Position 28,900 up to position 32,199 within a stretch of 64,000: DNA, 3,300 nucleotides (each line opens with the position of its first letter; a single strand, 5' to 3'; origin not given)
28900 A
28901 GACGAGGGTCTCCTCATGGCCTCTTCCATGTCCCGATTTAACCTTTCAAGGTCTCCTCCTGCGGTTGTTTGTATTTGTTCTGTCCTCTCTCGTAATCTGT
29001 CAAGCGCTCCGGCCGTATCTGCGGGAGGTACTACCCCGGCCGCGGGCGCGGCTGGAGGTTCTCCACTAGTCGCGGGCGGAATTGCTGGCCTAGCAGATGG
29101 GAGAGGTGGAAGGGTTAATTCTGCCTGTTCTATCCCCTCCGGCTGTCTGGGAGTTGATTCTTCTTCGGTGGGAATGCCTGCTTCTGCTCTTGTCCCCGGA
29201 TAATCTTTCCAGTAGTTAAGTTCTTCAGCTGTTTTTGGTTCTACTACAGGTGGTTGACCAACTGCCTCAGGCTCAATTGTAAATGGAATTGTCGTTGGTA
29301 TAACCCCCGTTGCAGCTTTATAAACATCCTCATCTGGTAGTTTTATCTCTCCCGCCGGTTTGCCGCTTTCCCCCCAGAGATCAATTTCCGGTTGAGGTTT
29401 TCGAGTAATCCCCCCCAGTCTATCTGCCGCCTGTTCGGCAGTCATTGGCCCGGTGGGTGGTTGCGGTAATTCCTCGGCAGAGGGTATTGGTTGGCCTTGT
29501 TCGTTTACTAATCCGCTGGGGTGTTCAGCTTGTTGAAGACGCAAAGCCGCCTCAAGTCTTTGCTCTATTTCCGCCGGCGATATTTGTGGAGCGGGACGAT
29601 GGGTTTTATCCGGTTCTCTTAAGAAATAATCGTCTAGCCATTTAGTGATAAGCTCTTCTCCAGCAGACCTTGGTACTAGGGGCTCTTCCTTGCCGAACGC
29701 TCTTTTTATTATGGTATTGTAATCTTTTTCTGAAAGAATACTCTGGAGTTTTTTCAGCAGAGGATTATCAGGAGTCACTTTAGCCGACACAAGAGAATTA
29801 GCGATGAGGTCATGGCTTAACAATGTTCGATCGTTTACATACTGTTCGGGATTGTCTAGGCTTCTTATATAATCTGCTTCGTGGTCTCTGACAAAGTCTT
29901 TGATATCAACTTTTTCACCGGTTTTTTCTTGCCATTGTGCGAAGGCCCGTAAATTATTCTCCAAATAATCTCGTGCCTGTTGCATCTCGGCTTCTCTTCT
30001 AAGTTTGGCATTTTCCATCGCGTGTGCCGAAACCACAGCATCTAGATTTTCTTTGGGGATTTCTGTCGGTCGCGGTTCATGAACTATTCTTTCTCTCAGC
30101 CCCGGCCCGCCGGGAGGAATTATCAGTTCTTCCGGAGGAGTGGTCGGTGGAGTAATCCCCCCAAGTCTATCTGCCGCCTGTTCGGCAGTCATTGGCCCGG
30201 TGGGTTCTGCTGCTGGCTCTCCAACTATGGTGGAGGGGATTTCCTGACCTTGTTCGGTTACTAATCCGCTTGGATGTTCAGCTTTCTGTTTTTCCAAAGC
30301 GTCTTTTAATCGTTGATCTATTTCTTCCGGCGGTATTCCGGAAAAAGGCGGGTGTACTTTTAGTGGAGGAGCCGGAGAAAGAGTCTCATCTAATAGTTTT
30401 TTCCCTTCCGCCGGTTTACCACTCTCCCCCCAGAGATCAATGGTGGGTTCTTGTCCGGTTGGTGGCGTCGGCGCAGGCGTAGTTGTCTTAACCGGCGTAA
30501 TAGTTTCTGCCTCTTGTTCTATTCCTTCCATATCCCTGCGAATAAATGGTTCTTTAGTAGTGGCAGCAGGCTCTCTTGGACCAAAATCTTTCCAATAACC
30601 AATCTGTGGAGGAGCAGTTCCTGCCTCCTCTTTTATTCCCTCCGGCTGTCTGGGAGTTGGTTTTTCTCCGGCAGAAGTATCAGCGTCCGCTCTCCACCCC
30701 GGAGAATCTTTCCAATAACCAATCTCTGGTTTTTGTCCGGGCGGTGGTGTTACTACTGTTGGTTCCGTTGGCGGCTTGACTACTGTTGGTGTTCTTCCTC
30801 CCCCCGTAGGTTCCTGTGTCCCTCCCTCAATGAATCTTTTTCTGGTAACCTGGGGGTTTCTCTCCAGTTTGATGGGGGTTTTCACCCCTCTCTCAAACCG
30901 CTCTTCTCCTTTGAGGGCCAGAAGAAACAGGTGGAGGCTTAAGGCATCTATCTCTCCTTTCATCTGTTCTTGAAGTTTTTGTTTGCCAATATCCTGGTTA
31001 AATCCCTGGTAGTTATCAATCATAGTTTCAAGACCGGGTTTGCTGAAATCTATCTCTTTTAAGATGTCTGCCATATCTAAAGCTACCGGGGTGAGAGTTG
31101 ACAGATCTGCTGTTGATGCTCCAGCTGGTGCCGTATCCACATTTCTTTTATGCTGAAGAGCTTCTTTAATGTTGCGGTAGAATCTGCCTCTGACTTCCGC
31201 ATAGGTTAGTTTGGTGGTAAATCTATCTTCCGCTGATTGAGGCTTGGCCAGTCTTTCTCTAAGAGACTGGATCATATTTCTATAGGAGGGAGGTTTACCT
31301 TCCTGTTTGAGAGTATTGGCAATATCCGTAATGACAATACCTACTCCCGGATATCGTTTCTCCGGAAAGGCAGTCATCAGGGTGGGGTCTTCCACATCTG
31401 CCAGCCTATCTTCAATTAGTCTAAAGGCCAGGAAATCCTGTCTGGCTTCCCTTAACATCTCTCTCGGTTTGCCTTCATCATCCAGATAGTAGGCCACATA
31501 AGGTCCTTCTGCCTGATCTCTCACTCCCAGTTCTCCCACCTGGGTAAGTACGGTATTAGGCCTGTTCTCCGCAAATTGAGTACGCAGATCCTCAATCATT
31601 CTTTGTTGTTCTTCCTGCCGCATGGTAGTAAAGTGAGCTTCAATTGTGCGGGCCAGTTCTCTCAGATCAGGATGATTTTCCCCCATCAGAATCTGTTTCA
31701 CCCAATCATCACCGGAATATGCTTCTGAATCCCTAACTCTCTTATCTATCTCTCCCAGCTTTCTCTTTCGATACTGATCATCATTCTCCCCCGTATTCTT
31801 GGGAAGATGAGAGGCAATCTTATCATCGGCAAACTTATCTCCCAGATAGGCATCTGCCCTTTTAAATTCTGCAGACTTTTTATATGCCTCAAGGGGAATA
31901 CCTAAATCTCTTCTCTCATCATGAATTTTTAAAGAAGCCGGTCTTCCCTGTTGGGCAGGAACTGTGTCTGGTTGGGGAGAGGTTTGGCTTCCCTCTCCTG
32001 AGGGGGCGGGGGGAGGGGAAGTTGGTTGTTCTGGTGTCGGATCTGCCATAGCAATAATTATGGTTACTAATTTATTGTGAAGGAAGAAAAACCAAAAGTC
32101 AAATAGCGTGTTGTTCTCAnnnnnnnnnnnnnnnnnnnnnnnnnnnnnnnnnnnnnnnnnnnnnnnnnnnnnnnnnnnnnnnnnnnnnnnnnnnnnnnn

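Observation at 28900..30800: Mirror-ordered set of four repeated peptide motifs inside giant protein 1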

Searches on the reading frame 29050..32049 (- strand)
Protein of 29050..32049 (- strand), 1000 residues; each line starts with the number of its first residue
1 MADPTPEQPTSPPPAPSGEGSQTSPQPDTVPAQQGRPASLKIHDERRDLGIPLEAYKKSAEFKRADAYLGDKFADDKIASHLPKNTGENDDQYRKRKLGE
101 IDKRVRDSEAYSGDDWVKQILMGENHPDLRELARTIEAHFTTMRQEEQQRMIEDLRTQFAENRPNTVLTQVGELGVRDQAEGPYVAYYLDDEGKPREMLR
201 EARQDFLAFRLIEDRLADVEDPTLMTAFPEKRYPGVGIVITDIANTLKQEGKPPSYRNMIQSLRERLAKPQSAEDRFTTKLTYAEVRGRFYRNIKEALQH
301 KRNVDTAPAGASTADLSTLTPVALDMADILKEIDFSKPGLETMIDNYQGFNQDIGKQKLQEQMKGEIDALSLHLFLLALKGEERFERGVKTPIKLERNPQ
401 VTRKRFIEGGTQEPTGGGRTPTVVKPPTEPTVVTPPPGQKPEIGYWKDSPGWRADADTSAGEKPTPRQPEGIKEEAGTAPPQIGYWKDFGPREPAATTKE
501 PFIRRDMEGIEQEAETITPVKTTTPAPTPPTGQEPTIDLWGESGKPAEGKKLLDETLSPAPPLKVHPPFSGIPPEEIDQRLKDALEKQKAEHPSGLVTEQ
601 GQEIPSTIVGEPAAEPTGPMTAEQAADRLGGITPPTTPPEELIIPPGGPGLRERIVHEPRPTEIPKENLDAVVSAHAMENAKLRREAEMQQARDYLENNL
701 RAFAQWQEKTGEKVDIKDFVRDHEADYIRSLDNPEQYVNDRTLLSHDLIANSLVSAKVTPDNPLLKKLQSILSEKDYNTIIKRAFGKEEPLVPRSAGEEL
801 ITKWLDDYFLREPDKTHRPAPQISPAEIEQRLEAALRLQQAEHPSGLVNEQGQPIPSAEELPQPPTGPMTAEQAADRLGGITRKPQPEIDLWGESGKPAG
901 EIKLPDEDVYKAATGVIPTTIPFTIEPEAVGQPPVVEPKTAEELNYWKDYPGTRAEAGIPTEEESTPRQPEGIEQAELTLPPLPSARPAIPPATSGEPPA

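Call 18: find_related_loci(query=window:29050-32049:-, collection=genome_contigs, flank=10000)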
Query window:29050-32049:- (1000 aa) in genome_contigs; peptide patterns used: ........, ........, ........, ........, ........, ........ (x = any residue, [..] = any of these).
53 stretches matched a pattern, but none encodes a relative of the query by tblastn (E <= 1e-3).

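Call 36: find_related_loci(query=window:29050-32049:-, collection=metagenome_contigs, flank=10000)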
Query window:29050-32049:- (1000 aa) in metagenome_contigs; peptide patterns used: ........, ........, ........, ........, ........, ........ (x = any residue, [..] = any of these).
73 stretches matched a pattern, but none encodes a relative of the query by tblastn (E <= 1e-3).

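Call 37: search_protein_representatives(protein=window:29050-32049:-)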
Query: 1000 residues. Proteins with E-value up to 0.001 (for the whole library): 10; up to 1e-10: 6; up to 1e-30: 2. The best 10 are listed.
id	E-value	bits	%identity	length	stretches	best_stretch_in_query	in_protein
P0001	0.0e+00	2240.0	100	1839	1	1-1000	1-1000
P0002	1.3e-275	933.9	94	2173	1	3-467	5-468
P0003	1.0e-20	90.2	34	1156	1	61-309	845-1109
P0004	1.5e-19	86.3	30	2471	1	13-541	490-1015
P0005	1.3e-17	79.9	29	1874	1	78-472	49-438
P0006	4.2e-12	61.6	25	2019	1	49-334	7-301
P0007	1.5e-07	46.6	73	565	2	478-515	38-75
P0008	1.2e-05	40.2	29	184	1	41-162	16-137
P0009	1.2e-04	36.9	36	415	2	5-116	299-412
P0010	5.3e-04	34.8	34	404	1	183-347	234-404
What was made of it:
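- A representative search of 1.84 billion proteins gave only P0007 for the motif region (call 37).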

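Call 41: find_encoding_contigs(protein=P0007, flank=10000, max_places=5)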
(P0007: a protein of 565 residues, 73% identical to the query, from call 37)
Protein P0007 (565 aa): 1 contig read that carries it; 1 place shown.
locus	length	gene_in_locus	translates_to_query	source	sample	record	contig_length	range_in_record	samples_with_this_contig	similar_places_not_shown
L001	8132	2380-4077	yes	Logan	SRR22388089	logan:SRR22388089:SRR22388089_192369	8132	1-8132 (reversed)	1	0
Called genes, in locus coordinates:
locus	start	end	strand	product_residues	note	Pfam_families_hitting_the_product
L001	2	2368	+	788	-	?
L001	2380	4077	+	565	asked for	-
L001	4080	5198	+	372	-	-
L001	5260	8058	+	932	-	PF03816:LytR_cpsA_psr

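Call 44: search_protein_families(library=pfam, proteins=[P0003, P0004, P0005, P0006, P0007, P0008, P0009, P0010], max_evalue=0.01)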
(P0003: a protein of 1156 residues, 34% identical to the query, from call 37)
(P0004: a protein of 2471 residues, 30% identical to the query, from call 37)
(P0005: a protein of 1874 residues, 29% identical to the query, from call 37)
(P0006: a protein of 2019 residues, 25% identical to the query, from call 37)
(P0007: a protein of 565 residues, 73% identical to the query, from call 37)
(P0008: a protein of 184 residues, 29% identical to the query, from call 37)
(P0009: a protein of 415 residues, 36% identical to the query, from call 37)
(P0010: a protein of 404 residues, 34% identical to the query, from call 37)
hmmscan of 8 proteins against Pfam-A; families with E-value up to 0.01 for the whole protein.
P0003 (1156 aa): 0 families

P0004 (2471 aa): 0 families

P0005 (1874 aa): 0 families

P0006 (2019 aa): 0 families

P0007 (565 aa): 0 families

P0008 (184 aa): 1 family
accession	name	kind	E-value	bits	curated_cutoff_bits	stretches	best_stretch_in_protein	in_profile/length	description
PF09693.15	Phage_XkdX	-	0.0049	17.3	23.5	1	140-159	20-39/40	Phage uncharacterised protein (Phage_XkdX)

P0009 (415 aa): 0 families

P0010 (404 aa): 1 family
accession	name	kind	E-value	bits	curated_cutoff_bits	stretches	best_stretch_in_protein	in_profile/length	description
PF00069.31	Pkinase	-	4.2e-12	46.5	31.7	1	1-122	124-253/263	Protein kinase domain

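Call 51: find_encoding_contigs(protein=P0005, flank=10000, max_places=3)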
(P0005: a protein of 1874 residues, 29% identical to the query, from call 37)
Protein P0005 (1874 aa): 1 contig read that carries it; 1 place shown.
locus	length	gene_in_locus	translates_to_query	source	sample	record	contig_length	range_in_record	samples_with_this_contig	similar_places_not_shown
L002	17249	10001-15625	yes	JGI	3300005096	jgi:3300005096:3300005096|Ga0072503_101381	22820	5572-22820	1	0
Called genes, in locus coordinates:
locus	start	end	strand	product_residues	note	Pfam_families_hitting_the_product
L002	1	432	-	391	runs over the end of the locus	PF13439:Glyco_transf_4, PF13579:Glyco_trans_4_4, PF13477:Glyco_trans_4_2, PF20706:GT4-conflict (weak), PF00534:Glycos_transf_1, PF13692:Glyco_trans_1_4, PF13524:Glyco_trans_1_2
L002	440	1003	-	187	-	PF01195:Pept_tRNA_hydro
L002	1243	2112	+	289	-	-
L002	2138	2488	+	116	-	-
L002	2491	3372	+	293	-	-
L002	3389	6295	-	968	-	PF00912:Transgly, PF00905:Transpeptidase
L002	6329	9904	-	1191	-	-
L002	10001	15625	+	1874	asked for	-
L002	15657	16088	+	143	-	-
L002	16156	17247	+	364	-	?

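Call 52: find_encoding_contigs(protein=P0004, flank=10000, max_places=3)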
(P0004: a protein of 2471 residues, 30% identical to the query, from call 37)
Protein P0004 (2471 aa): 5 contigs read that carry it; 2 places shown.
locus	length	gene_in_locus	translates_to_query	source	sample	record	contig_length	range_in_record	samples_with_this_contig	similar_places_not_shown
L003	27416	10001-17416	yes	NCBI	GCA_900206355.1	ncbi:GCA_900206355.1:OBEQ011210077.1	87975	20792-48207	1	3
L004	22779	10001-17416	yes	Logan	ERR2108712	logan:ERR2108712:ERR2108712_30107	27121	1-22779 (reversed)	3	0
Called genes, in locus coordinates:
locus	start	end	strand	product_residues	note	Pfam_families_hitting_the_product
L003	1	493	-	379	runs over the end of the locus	PF13439:Glyco_transf_4 (weak), PF20706:GT4-conflict (weak), PF00534:Glycos_transf_1, PF13692:Glyco_trans_1_4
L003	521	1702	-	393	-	PF13439:Glyco_transf_4, PF13477:Glyco_trans_4_2 (weak), PF13579:Glyco_trans_4_4, PF20706:GT4-conflict, PF00534:Glycos_transf_1, PF13692:Glyco_trans_1_4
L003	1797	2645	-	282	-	PF01087:GalP_UDP_transf (faint), PF16268:DUF4921 (faint), PF19327:Ap4A_phos_N (faint)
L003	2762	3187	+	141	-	PF01195:Pept_tRNA_hydro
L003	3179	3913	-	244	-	PF13453:Zn_ribbon_TFIIB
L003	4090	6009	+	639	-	-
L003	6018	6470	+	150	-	-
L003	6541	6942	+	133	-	-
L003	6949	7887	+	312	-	-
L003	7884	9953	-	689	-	-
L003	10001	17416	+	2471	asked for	-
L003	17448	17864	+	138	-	-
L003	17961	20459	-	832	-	-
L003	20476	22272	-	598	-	-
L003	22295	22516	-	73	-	PF12728:HTH_17, PF00376:MerR, PF13411:MerR_1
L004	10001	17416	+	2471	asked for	-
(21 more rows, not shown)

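Call 53: find_encoding_contigs(protein=P0006, flank=10000, max_places=3)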
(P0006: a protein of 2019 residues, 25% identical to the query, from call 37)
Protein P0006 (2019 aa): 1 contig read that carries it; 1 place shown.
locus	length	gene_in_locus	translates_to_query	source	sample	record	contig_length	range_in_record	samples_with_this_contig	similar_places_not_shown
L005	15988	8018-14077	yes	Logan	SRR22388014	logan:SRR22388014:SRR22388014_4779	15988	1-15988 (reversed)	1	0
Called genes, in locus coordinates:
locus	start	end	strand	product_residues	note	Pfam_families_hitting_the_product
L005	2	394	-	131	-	?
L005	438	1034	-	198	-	PF00963:Cohesin (weak)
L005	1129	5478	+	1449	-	-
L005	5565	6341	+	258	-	PF00462:Glutaredoxin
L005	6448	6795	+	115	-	-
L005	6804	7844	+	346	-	-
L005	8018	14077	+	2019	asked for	-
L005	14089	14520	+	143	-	-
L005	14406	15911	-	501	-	-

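Call 62: find_homologous_proteins(query=P0007, max_evalue=0.01)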
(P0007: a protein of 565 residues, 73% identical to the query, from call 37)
Query P0007 (565 aa): 2 proteins with E <= 0.01 among 8000 candidates.
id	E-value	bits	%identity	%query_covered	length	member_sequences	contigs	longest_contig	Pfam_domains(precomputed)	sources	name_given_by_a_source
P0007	0.0e+0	1244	100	100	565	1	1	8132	-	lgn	-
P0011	7.2e-128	446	78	51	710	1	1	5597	-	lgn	-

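Call 64: find_encoding_contigs(protein=P0011, flank=10000, max_places=5)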
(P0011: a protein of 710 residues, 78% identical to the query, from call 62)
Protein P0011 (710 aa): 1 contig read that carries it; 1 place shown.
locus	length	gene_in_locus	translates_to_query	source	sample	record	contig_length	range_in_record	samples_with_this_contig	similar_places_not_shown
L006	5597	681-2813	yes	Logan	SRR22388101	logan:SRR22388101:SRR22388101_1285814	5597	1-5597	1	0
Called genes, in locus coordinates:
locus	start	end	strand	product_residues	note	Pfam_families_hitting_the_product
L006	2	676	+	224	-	?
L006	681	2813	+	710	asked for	-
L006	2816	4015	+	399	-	-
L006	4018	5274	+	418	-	PF00481:PP2C (faint), PF13672:PP2C_2 (weak)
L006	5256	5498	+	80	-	-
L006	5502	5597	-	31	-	?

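Call 68: search_protein_families(library=phrogs, proteins=[P0007], max_evalue=0.01)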
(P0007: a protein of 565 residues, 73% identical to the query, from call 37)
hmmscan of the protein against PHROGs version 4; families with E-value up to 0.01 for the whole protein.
P0007 (565 aa): 0 families

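Call 96: search_protein_families(library=pfam, proteins=[L001:4080-5198:+, L006:4018-5274:+], max_evalue=0.001)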
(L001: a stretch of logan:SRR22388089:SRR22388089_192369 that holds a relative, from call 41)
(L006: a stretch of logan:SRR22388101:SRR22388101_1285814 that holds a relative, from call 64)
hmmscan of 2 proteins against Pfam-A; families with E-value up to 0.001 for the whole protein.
L001:4080-5198:+ (372 aa): 1 family
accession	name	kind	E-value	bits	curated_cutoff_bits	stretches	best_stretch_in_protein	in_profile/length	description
PF00069.31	Pkinase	-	0.0002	21.3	31.7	1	31-185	8-153/263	Protein kinase domain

L006:4018-5274:+ (418 aa): 3 families
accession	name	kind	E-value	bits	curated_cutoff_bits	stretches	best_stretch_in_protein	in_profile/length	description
PF00481.26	PP2C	-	3.2e-09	37.3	20.3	1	83-176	45-141/255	Protein phosphatase 2C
PF13672.11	PP2C_2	-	7.8e-08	32.5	24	1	56-302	10-190/209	Protein phosphatase 2C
PF07228.17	SpoIIE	-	0.00015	22.2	25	0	272-331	118-191/192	Stage II sporulation protein E (SpoIIE)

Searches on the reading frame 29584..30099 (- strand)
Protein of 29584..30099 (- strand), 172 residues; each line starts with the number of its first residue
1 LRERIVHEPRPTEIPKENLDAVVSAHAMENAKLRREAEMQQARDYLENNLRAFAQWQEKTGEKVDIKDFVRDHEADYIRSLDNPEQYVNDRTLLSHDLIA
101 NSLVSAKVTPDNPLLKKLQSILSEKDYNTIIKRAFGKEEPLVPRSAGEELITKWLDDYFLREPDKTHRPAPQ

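Call 90: search_protein_families(library=pfam, proteins=[window:29584-30099:-], max_evalue=1)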
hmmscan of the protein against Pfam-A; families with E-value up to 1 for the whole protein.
window:29584-30099:- (172 aa): 3 families
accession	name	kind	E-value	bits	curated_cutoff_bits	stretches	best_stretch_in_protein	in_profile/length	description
PF18992.5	DUF5725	-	0.032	14.4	26.7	1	38-87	105-151/158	Family of unknown function (DUF5725)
PF05233.18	PHB_acc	-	0.2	12.2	27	1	43-59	22-38/40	PHB accumulation regulatory domain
PF20459.4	DUF6712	-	0.27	11.7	25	1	30-61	85-116/121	Family of unknown function (DUF6712)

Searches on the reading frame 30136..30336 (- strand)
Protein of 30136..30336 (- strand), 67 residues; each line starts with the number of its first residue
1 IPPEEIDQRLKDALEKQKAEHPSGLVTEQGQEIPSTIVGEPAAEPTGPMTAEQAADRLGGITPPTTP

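Call 90: search_protein_families(library=pfam, proteins=[window:30136-30336:-], max_evalue=1)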
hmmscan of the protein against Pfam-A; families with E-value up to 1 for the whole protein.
seq(67 aa): 1 family
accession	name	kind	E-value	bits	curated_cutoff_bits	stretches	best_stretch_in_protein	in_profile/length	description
PF12840.13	HTH_20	-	0.09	13.2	27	1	47-65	17-34/51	Helix-turn-helix domain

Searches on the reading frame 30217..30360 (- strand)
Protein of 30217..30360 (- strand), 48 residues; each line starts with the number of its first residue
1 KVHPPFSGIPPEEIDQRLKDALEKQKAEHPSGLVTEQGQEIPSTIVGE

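Call 87: find_related_loci(query=A3, collection=viral_contigs, flank=5000)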
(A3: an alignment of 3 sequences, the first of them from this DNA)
Query A3 (48 aa) in viral_contigs; peptide patterns used: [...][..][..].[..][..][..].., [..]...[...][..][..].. (x = any residue, [..] = any of these).
51 stretches matched a pattern, but none encodes a relative of the query by tblastn (E <= 1e-3).
